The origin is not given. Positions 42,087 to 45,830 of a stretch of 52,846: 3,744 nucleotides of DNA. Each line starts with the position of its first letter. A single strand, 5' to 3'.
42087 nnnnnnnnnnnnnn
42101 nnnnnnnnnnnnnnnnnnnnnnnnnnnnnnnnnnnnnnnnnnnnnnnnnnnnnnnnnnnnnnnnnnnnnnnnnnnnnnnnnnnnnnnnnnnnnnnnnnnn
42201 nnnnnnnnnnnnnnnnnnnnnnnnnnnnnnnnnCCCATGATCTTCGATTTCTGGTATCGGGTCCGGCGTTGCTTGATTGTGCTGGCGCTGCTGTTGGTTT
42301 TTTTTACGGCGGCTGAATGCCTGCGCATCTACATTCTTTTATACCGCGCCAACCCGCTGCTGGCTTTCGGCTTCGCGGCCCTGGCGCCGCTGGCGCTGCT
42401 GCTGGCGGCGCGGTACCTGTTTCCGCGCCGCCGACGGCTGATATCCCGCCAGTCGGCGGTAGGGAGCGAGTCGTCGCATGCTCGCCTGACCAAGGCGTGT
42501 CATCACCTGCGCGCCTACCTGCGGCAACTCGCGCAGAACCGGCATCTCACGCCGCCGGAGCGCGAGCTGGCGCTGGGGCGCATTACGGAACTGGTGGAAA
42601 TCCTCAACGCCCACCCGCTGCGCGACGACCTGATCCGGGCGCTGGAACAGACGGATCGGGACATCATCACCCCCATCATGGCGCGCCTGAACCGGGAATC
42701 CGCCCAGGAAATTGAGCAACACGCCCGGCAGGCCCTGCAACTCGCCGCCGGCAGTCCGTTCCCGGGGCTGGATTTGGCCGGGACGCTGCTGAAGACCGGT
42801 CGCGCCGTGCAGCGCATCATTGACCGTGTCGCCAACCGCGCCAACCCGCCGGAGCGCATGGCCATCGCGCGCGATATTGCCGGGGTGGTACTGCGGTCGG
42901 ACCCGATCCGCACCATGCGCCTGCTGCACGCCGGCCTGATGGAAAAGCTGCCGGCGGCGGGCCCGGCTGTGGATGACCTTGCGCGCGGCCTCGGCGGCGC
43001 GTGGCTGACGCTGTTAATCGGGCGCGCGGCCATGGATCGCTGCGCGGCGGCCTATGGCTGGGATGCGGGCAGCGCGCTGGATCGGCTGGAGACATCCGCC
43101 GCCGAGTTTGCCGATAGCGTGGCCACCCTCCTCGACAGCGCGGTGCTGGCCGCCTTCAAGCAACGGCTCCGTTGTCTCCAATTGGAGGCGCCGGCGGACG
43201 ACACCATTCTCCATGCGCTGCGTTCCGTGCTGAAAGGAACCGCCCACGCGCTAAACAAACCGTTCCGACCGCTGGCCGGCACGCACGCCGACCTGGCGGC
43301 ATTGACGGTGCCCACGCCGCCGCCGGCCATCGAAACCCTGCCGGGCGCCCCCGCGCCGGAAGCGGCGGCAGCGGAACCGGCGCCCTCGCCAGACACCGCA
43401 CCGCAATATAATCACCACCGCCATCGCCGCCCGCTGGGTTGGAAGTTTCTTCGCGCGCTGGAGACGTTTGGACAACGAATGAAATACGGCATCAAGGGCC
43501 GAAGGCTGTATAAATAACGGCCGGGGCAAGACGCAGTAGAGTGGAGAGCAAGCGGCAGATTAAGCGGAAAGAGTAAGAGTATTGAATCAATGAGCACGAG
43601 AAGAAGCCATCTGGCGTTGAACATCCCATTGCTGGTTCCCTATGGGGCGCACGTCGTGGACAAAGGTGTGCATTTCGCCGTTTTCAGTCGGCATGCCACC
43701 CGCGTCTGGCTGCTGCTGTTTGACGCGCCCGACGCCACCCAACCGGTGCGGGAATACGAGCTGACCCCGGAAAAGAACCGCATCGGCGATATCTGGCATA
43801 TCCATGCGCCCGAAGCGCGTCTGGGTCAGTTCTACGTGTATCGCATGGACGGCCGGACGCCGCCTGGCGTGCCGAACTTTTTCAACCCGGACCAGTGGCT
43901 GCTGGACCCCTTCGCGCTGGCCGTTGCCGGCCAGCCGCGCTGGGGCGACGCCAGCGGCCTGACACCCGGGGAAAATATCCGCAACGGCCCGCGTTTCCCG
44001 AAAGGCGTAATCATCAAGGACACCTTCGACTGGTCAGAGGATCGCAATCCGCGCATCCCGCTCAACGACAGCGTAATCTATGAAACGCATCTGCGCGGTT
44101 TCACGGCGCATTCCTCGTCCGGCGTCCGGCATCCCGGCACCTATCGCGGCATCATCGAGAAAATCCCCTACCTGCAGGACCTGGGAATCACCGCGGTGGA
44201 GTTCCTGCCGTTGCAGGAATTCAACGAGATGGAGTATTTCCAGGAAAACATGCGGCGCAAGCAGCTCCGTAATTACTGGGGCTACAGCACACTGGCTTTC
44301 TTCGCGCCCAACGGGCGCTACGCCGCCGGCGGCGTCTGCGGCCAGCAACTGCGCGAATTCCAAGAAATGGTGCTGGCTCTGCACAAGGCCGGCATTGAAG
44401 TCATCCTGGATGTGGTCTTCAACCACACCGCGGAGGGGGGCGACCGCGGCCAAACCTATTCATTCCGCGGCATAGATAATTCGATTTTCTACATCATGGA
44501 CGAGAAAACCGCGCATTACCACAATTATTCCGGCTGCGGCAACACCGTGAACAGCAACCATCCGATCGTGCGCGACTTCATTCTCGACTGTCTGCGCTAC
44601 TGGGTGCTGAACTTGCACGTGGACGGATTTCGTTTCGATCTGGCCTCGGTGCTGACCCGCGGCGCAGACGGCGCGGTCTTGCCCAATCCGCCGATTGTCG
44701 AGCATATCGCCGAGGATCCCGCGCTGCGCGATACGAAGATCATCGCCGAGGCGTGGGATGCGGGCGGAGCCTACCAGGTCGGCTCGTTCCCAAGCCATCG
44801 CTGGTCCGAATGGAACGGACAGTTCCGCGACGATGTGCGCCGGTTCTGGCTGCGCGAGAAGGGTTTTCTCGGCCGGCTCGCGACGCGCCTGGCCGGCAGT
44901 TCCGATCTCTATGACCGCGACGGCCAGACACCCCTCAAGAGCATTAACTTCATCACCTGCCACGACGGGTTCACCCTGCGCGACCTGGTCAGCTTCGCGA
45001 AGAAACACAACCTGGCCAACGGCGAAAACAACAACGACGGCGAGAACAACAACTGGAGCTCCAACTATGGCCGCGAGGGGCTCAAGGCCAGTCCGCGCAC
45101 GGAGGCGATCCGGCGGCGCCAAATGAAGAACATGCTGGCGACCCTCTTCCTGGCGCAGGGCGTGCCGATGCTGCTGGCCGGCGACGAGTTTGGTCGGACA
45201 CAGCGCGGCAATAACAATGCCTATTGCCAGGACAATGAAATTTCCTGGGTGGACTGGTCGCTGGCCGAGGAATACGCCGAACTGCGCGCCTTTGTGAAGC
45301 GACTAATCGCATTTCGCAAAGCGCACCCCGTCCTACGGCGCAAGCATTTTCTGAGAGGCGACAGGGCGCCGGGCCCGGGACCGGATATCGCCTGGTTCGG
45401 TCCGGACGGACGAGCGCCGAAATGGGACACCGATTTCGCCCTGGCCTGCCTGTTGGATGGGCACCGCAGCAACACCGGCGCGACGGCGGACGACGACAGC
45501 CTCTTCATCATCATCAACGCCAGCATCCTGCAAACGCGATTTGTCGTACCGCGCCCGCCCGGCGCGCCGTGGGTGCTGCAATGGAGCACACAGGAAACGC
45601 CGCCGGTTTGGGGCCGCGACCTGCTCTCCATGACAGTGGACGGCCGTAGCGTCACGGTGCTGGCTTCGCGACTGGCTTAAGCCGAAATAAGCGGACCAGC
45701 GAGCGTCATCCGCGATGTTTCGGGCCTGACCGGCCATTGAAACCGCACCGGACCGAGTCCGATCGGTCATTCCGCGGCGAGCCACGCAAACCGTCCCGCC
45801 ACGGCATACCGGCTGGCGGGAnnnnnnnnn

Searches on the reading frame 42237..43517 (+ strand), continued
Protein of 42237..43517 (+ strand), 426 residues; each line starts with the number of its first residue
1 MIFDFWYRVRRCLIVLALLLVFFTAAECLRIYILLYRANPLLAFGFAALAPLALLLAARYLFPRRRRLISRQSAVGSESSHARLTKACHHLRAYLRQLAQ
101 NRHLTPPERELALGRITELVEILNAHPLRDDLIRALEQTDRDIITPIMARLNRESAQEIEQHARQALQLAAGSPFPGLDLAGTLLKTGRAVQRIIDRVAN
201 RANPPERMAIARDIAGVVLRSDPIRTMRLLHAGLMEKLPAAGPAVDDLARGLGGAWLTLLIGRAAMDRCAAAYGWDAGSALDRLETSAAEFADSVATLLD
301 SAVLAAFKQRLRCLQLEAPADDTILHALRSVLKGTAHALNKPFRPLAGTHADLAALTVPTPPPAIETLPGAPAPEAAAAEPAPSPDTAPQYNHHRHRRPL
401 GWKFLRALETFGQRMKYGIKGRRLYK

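Call 76: find_encoding_contigs(protein=P0247, flank=5000, max_places=3)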
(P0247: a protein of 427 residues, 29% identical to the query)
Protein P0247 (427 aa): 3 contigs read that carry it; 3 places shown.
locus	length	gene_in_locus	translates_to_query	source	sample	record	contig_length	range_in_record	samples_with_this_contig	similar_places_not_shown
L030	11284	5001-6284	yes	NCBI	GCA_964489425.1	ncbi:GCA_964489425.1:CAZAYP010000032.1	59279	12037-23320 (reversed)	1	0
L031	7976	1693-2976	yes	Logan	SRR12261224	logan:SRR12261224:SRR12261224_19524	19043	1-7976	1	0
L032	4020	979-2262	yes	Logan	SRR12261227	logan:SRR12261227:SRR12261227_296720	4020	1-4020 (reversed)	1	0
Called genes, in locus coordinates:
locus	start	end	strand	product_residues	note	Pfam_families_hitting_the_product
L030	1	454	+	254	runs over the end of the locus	PF00005:ABC_tran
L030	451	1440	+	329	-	PF02470:MlaD, PF28544:Helical_needle (weak), PF25847:YgzA (faint)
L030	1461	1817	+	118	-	-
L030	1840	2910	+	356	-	PF18152:DAHP_snth_FXD, PF00793:DAHP_synth_1, PF03102:NeuB (weak)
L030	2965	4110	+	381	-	PF04406:TP6A_N, PF20768:Topo_VI_alpha, PF21180:TOP6A-Spo11_Toprim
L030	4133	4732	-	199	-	PF08281:Sigma70_r4_2 (weak)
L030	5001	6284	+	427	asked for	-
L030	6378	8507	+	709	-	PF02922:CBM_48, PF00128:Alpha-amylase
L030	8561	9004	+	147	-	-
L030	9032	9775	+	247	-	PF00697:PRAI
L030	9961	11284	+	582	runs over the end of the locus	-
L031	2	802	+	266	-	?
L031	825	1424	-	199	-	PF08281:Sigma70_r4_2 (weak)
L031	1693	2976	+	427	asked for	-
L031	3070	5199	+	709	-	PF02922:CBM_48, PF00128:Alpha-amylase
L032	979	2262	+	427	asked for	-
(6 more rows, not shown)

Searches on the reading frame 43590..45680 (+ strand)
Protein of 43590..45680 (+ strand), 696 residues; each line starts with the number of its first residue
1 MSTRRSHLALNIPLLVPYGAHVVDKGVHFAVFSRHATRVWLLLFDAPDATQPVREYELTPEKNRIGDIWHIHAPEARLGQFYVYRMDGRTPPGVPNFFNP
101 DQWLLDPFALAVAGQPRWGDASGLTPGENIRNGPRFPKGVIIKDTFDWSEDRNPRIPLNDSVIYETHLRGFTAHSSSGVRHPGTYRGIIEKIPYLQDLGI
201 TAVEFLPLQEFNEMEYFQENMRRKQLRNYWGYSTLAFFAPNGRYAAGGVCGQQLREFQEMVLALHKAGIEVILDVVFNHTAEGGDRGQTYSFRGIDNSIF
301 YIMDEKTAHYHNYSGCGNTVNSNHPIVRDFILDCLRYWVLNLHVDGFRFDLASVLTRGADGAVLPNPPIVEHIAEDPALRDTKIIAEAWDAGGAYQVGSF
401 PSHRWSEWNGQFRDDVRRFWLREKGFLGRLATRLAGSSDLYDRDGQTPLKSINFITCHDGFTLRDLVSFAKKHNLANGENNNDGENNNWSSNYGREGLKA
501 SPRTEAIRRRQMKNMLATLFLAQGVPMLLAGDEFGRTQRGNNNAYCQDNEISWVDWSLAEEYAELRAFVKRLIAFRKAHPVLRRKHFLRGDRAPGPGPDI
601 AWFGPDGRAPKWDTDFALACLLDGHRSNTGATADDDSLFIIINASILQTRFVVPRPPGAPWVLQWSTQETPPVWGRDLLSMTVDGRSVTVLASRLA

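Call 25: list_cluster_members(proteins=[P0001, P0121, P0122, P0123, window:43590-45680:+])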
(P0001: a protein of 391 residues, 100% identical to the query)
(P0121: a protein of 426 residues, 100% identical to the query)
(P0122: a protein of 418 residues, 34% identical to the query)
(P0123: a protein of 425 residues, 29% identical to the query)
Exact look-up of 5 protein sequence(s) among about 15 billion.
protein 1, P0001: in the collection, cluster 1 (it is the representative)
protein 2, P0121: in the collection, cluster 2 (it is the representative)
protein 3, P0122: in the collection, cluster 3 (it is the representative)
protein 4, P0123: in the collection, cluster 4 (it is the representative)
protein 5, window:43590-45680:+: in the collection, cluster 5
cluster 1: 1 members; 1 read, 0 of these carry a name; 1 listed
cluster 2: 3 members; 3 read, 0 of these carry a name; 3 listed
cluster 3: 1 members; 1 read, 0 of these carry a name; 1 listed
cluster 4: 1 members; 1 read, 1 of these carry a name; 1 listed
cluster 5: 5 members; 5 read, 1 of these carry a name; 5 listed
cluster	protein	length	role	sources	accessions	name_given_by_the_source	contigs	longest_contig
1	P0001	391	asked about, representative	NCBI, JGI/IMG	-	-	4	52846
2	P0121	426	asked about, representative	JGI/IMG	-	-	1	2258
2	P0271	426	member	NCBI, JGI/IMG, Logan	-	-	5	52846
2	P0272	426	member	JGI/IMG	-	-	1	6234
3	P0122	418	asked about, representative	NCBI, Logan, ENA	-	-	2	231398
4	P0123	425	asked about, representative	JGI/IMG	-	hypothetical protein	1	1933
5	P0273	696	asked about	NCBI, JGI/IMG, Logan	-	-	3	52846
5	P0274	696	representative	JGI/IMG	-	-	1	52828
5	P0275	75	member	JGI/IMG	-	hypothetical protein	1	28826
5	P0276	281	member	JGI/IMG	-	-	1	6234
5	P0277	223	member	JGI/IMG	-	-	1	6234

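Call 34: search_protein_families(library=pfam, proteins=[window:43590-45680:+], max_evalue=0.001)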
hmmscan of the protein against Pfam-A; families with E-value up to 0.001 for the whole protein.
window:43590-45680:+ (696 aa): 2 families
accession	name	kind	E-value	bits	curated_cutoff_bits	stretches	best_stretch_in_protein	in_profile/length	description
PF00128.31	Alpha-amylase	-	2.9e-19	70.1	22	1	179-282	15-94/446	Alpha amylase, catalytic domain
PF02922.24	CBM_48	-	2.5e-13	50.6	22.4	1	17-109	1-83/83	Carbohydrate-binding module 48 (Isoamylase N-terminal domain)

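Call 35: search_protein_families(library=ncbifam, proteins=[window:43590-45680:+], max_evalue=0.00001)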
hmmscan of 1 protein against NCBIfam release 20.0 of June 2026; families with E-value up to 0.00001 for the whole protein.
window:43590-45680:+ (696 aa): 24 families
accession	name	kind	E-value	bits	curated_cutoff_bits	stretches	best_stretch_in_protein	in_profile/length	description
TIGR02100.1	glgX_debranch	equivalog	6e-224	745.1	640.9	1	16-691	5-686/688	glycogen debranching protein GlgX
NF002983.0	PRK03705.1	equivalog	1.8e-183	611.2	901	1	16-589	10-571/658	glycogen debranching protein GlgX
NF011082.0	PRK14510.1-1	equivalog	1.1e-145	486.9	2511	1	17-691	13-683/1410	bifunctional glycogen debranching protein GlgX/4-alpha-glucanotransferase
TIGR02104.1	pulA_typeI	equivalog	7.6e-71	239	504.5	2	147-474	113-453/605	type I pullulanase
TIGR02402.1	trehalose_TreZ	equivalog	3.2e-34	118.2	538.8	1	139-538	73-422/545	malto-oligosyltrehalose trehalohydrolase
TIGR02102.1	pullulan_Gpos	equivalog_domain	1.9e-33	115.4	1042.25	1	27-351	329-643/1113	pullulanase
TIGR02103.1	pullul_strch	subfamily_domain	3.8e-33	114.6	697.6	1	230-352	380-501/900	pullulanase-type alpha-1,6-glucosidase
NF008967.0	PRK12313.1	equivalog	1.1e-24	86.7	577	1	19-353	28-312/633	1,4-alpha-glucan branching protein GlgB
NF003811.1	PRK05402.1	equivalog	1.7e-21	76.5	741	1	25-355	29-307/619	1,4-alpha-glucan branching protein GlgB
TIGR01515.1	branching_enzym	equivalog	4.6e-15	55.2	463.95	1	147-355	120-296/607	1,4-alpha-glucan branching enzyme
NF041321.1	Alpha-amyl_MalA_Halo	equivalog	3.5e-14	52.1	875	1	152-353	251-428/666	alpha-amylase MalA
NF041090.1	Cyc-maltodext_AglB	equivalog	6.4e-14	51.6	540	1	181-355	60-211/470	cyclomaltodextrinase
NF009221.0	PRK12568.1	equivalog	8.6e-14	50.5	1270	1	148-361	249-438/745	1,4-alpha-glucan branching enzyme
TIGR02456.1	treS_nterm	equivalog_domain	4.8e-13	48.5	678.35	1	159-288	4-109/539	maltose alpha-D-glucosyltransferase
TIGR02403.1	trehalose_treC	equivalog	3.2e-12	45.9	799.05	1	159-283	3-103/544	alpha,alpha-phosphotrehalase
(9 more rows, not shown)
